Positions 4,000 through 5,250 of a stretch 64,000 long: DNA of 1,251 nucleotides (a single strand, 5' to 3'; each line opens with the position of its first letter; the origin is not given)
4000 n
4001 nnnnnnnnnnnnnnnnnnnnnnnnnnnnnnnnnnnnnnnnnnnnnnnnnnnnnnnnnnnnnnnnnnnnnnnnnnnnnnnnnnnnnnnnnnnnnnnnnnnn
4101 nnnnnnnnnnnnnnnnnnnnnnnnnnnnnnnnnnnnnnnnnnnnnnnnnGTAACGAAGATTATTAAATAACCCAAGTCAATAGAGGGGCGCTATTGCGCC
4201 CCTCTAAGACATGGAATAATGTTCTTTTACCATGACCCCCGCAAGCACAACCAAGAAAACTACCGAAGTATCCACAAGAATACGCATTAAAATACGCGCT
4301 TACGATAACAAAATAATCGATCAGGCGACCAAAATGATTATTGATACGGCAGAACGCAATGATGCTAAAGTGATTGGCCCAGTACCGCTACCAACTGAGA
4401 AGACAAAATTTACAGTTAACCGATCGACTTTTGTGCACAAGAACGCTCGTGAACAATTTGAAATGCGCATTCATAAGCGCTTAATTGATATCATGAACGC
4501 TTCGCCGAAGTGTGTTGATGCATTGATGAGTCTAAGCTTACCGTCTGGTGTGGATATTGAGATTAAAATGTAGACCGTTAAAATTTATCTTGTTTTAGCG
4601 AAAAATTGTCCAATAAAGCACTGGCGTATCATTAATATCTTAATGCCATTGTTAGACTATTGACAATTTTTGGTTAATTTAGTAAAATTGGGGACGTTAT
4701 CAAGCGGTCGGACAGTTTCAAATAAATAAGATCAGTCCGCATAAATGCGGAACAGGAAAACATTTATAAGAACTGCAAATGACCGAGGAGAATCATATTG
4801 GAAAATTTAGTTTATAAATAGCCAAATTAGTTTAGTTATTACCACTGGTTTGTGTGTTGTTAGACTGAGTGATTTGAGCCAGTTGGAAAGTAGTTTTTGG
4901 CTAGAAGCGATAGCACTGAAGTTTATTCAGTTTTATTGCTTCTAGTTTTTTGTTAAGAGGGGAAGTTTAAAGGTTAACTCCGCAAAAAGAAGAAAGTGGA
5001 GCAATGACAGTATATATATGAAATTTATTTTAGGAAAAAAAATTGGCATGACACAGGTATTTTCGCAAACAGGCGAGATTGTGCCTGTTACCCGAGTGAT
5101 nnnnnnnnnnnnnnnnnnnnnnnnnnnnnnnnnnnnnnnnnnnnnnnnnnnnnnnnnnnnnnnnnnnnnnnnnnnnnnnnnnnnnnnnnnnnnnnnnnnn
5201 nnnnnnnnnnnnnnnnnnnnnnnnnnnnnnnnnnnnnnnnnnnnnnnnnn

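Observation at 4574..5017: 444-bp non-coding insert between rpsJ and rplC with its own promoter and intrinsic terminator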

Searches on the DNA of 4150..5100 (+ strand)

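Call 4: search_rna_families(source=window, start=4150, end=5100, threshold=evalue, max_evalue=10, show_alignments=3)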
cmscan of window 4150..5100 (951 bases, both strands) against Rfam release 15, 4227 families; matches with E-value up to 10: 9.
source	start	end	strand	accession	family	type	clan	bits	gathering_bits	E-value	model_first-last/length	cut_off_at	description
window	4901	4949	+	RF04344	Plastid-psbA-3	Cis-reg;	CL00153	22.5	48.4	0.21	1-57/57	no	Plastid-psbA-3 3UTR RNA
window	4181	4206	+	RF00194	Rubella_3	Cis-reg;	-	21.5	35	0.15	4-29/68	no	Rubella virus 3' cis-acting element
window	4178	4209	-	RF00194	Rubella_3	Cis-reg;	-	21.1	35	0.18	1-32/68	no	Rubella virus 3' cis-acting element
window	4884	4951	+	RF01473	rli41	Gene; sRNA;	-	20.6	55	0.08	1-494/494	no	Listeria sRNA rli41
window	4579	4692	+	RF04069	MIR6135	Gene; miRNA;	-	17.7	99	9.1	1-122/122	no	MIR6135 microRNA precursor family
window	4622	4690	+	RF01844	SmY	Gene; snRNA; splicing;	-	16.1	39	0.88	1-80/80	no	SmY spliceosomal RNA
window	4178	4229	-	RF01675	CrcZ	Gene; sRNA;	-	16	95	0.068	317-370/398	no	Pseudomonas sRNA CrcZ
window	4894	4959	+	RF00931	mir-879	Gene; miRNA;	-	14.9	90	8.6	1-74/74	no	mir-879 microRNA precursor family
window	4181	4205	+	RF01675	CrcZ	Gene; sRNA;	-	8.7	95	8.9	340-366/398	no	Pseudomonas sRNA CrcZ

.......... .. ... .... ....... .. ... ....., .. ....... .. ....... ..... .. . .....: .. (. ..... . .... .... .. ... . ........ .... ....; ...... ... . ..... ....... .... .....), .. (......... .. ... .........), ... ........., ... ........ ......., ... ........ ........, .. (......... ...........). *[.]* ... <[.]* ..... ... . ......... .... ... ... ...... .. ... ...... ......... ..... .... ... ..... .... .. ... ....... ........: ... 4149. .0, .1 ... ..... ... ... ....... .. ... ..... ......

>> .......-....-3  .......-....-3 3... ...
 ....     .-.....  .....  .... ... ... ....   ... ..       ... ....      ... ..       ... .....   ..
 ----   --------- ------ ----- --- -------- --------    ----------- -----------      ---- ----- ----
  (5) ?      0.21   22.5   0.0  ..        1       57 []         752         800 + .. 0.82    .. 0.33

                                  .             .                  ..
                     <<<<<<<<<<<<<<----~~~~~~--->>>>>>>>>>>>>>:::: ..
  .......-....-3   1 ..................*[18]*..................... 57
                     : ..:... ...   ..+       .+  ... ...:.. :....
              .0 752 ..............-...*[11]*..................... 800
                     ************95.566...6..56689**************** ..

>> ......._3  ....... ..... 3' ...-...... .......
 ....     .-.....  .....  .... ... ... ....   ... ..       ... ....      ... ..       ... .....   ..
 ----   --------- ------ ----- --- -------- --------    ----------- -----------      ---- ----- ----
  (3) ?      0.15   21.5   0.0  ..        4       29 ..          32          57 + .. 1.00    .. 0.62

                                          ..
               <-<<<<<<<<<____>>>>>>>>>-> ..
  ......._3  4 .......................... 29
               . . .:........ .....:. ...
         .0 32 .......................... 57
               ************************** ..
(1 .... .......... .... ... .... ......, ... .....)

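Call 34: build_rna_model(alignment_id=A1)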
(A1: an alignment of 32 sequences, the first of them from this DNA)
Model R1 built from alignment A1 (32 sequences, 181 columns); structure: RNAalifold consensus.
model positions 128; base pairs 8; branch points 0; effective number of sequences 22.74; information 0.59 bits per position. Calibrated on 0.2 Mb of random sequence (short: E-values are rough).
structure used (alignment columns):
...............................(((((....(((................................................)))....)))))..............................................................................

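Call 36: search_with_rna_model(model_id=R1, sources=[window, L001, L002, L003, L004, L005, L006, L007, L008, L009, L010, L011, L012, L013, L014, L015, L016, L017, L018, L019, L020, L021, L022, L023, L024, L025, L026, L027, L028, L029, L030, L031, L032, L033, L034, L035, L036, L037, L038, L039, L040, L041, L042, L043, L044, L045, L046, L047, L048, L049, L050, L051, L052, L053, L054, L055, L056, L057, L058, L059, L060, L061, L062, L063, L064, L065, L066, L067, L068, L069, L070, L071, L072, L073, L074, L075, L076, L077, L078, L079, L080, L081, L082, L083, L084, L085, L086, L087, L088, L089, L090, L091, L092, L093, L094, L095, L096, L097, L098, L099], max_evalue=1)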
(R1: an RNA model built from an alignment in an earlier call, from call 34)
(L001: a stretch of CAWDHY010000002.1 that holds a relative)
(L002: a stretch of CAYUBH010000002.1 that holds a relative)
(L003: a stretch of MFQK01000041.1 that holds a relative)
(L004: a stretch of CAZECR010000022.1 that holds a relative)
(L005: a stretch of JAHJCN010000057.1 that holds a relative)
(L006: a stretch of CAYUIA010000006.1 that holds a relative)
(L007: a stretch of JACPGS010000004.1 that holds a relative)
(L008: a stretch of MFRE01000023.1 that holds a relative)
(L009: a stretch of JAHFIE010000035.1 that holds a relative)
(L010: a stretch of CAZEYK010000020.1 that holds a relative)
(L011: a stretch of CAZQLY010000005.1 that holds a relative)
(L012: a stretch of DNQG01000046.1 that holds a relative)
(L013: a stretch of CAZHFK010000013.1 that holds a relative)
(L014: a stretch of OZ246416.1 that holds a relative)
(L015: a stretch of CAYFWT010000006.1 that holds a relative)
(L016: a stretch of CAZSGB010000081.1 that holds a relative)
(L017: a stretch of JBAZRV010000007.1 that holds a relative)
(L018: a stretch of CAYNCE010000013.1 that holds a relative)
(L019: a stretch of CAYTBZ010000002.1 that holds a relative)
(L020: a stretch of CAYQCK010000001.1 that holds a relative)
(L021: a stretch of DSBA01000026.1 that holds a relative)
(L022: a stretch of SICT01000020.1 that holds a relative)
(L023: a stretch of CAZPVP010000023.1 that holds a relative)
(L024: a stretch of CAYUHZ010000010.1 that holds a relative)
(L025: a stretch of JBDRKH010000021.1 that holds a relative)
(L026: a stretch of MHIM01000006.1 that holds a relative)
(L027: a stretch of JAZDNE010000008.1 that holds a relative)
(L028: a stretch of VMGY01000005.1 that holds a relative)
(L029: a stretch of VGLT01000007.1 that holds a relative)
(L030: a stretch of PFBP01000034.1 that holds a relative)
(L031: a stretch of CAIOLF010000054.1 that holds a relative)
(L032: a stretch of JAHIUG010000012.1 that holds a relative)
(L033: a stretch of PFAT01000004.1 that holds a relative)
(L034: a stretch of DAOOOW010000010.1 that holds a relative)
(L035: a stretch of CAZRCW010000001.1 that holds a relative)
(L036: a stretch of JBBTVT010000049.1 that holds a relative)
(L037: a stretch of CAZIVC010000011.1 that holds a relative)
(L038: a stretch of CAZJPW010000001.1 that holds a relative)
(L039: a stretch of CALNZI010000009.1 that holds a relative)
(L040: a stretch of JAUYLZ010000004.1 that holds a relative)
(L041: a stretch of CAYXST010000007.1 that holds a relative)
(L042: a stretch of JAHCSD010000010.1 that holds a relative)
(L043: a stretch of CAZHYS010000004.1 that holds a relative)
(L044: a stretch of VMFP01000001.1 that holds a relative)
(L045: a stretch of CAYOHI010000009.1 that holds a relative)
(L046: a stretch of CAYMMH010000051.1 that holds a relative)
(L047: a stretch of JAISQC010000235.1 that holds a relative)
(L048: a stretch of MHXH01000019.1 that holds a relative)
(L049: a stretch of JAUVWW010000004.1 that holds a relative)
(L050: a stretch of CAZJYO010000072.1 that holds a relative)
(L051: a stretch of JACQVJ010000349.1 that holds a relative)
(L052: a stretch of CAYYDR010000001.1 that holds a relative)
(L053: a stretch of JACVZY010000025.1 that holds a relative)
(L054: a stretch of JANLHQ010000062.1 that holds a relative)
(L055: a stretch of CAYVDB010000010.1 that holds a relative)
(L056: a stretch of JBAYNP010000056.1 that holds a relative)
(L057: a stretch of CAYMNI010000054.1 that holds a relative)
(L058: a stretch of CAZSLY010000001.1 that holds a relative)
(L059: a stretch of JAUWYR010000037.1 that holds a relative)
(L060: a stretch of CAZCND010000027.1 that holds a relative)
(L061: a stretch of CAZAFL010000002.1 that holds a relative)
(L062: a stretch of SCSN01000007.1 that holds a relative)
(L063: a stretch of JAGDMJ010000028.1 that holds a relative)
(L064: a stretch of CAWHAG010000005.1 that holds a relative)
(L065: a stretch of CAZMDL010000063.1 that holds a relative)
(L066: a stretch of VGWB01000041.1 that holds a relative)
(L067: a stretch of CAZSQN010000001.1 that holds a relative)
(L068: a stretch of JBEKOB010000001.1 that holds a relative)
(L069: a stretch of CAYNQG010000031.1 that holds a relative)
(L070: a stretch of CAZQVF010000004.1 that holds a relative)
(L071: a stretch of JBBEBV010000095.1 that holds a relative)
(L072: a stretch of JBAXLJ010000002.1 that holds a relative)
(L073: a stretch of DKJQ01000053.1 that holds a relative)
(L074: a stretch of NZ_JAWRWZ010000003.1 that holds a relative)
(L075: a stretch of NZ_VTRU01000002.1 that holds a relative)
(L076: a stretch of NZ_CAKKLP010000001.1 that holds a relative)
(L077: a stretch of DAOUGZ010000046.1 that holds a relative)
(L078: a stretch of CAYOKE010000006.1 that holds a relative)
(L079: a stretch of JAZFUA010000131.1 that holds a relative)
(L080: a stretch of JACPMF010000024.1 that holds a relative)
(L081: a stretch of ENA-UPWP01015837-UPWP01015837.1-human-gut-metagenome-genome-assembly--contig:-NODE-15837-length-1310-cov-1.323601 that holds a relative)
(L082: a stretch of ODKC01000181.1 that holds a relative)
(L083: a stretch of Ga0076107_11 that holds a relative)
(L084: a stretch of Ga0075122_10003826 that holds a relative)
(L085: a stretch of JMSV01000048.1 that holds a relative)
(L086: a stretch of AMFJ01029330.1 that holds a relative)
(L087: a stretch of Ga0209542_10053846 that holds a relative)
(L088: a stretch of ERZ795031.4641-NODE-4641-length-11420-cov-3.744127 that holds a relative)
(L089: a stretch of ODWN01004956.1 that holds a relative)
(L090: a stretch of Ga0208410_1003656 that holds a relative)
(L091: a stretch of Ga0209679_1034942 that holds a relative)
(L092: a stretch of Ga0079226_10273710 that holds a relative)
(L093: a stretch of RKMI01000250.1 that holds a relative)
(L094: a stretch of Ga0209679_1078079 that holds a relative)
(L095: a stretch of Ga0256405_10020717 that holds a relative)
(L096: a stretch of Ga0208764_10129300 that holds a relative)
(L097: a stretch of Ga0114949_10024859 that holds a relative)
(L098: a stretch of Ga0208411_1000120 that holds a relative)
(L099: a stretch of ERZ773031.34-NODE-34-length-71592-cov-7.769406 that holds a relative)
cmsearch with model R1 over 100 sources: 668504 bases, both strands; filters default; matches with E-value up to 1: 17.
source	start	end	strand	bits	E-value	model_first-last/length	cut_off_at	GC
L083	10279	10407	+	87.7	7.3e-12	1-128/128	no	0.29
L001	2730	2854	+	81.4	9.8e-11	1-128/128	no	0.33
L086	2940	3081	-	79.9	1.8e-10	1-128/128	no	0.32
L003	2688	2815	+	76.7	6.5e-10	1-128/128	no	0.34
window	4692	4825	+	72.3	4e-09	1-128/128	no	0.36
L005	2698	2843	+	70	1e-08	1-128/128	no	0.41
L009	2740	2864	+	67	3.5e-08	1-128/128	no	0.34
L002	2569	2697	+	66.2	4.8e-08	1-128/128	no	0.36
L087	2317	2455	-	64.6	9.3e-08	1-128/128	no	0.35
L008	2718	2849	+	60.9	4.2e-07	1-128/128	no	0.34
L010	1428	1542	+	60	6e-07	1-128/128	no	0.31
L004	2689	2819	+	57.3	1.8e-06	1-128/128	no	0.34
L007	2770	2883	+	49.3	4.8e-05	1-128/128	no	0.38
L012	1243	1363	+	47.9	8.4e-05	1-128/128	no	0.45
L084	7102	7219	-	47.8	8.9e-05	1-128/128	no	0.19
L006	2694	2836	+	47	0.00012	1-128/128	no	0.24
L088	887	1029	-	47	0.00012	1-128/128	no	0.24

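Call 37: search_with_rna_model(model_id=R1, sources=[L100, L101, L102, L103, L104, L105, L106, L107, L108, L109, L110, L111, L112, L113, L114, L115, L116, L117, L118, L119, L120, L121, L122, L123, L124, L125, L126, L127, L128, L129, L130, L131, L132, L133, L134, L135, L136, L137, L138, L139, L140, L141, L142, L143, L144, L145, L146, L147, L148, L149, L150, L151, L152, L153, L154, L155, L156, L157, L158, L159, L160, L161, L162, L163, L164, L165, L166, L167, L168, L169, L170, L171, L172, L173, L174, L175, L176, L177, L178, L179, L180, L181, L182, L183, L184, L185, L186, L187, L188, L189, L190, L191, L192, L193, L194, L195, L196, L197, L198, L199], max_evalue=1)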
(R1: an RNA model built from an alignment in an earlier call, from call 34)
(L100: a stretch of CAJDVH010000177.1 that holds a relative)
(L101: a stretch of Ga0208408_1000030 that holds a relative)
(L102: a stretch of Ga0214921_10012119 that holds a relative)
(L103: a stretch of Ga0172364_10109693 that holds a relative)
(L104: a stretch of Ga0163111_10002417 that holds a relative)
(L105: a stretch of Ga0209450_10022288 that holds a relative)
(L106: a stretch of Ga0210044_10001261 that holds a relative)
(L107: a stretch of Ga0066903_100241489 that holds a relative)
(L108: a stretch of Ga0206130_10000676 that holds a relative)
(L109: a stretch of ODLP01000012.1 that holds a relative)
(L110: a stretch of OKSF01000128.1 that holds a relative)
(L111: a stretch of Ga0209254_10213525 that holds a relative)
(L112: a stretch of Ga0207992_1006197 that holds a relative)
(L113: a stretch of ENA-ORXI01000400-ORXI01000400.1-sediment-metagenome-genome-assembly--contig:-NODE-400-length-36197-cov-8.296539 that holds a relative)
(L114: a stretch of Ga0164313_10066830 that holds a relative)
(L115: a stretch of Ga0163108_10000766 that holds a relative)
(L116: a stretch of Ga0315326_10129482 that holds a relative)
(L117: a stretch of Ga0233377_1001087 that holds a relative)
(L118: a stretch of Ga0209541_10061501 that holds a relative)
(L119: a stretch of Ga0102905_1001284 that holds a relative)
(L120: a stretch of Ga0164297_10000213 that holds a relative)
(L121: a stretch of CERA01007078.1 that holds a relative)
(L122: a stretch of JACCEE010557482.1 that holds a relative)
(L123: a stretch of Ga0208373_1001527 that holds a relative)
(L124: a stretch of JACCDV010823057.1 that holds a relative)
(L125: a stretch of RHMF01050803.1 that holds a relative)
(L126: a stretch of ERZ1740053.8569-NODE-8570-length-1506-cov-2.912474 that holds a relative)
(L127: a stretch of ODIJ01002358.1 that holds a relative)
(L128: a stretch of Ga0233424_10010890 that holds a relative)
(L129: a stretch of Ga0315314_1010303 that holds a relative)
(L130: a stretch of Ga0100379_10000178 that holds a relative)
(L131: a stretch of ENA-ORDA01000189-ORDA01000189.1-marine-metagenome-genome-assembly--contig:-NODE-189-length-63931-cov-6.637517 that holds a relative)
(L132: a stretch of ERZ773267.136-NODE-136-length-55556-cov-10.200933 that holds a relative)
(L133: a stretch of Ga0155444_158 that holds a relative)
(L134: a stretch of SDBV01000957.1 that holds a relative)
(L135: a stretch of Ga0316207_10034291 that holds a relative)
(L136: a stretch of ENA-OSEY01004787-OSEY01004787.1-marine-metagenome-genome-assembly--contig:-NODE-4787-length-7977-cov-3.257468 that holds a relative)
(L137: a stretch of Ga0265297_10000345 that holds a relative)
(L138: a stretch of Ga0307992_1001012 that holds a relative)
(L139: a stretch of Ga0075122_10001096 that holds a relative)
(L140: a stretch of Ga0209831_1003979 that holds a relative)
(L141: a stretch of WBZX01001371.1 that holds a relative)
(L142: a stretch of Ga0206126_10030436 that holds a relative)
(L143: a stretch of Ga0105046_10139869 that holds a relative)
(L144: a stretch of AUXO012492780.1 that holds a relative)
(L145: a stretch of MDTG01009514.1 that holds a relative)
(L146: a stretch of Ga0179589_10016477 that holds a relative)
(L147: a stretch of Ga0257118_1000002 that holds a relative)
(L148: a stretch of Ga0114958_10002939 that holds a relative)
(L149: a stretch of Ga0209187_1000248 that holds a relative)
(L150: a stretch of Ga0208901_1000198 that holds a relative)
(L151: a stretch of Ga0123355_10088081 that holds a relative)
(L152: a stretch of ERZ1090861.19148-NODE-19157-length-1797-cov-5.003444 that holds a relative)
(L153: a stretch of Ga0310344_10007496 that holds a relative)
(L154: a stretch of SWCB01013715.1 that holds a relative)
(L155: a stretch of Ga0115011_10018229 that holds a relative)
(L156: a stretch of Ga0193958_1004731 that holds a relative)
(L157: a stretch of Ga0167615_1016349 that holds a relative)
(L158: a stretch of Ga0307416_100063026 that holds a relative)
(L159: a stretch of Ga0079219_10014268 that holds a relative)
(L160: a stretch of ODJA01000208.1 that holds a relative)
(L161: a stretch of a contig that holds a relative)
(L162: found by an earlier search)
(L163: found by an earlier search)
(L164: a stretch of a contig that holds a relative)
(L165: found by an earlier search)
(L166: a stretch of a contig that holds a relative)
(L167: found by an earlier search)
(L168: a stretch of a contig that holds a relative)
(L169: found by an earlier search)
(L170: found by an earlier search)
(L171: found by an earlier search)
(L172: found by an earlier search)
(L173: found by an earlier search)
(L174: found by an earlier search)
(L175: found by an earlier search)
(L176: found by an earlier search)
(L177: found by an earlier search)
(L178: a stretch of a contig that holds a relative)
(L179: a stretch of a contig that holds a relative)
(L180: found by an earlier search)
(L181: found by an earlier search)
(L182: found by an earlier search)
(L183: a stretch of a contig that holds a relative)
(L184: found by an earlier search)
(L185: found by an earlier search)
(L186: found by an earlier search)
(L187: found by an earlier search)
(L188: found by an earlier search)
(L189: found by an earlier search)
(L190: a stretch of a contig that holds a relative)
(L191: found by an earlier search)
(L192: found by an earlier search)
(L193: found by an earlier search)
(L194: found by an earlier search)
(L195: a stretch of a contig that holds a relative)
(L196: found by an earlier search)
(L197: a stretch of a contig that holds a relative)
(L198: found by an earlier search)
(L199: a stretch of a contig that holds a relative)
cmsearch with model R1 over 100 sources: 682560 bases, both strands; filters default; matches with E-value up to 1: 23.
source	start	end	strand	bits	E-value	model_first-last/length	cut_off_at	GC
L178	367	512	+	96.2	2.4e-13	1-128/128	no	0.38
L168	1290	1423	+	93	8.6e-13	1-128/128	no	0.31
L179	5027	5158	-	91.8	1.4e-12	1-128/128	no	0.32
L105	2633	2756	-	91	2e-12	1-128/128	no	0.36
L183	445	580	-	89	4.4e-12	1-128/128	no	0.35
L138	391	523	+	88.8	4.9e-12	1-128/128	no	0.29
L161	1531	1684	+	84.7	2.5e-11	1-128/128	no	0.36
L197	692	821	+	80.4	1.5e-10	1-128/128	no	0.35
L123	4465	4580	+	76.5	7.2e-10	1-128/128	no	0.28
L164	472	600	+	76.1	8.6e-10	1-128/128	no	0.29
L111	905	1050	-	74.5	1.6e-09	1-128/128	no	0.36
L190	2053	2196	-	71.6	5.5e-09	1-128/128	no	0.41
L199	110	223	+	69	1.5e-08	1-128/128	no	0.39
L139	2490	2620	-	64.8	8.6e-08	1-128/128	no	0.28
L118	1645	1759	-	64.6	9.6e-08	1-128/128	no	0.32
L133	5787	5920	+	61.8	3e-07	1-128/128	no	0.42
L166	11045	11168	-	60.6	4.8e-07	1-128/128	no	0.33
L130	1179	1293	-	60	6.2e-07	1-128/128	no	0.31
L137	1619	1746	-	50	3.6e-05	1-128/128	no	0.2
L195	1620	1743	+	40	0.0021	1-128/128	no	0.35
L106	846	979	-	37.7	0.0056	1-128/128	no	0.28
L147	10851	10964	-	36.8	0.008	1-128/128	no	0.39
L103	786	923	+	30.2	0.12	1-128/128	no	0.3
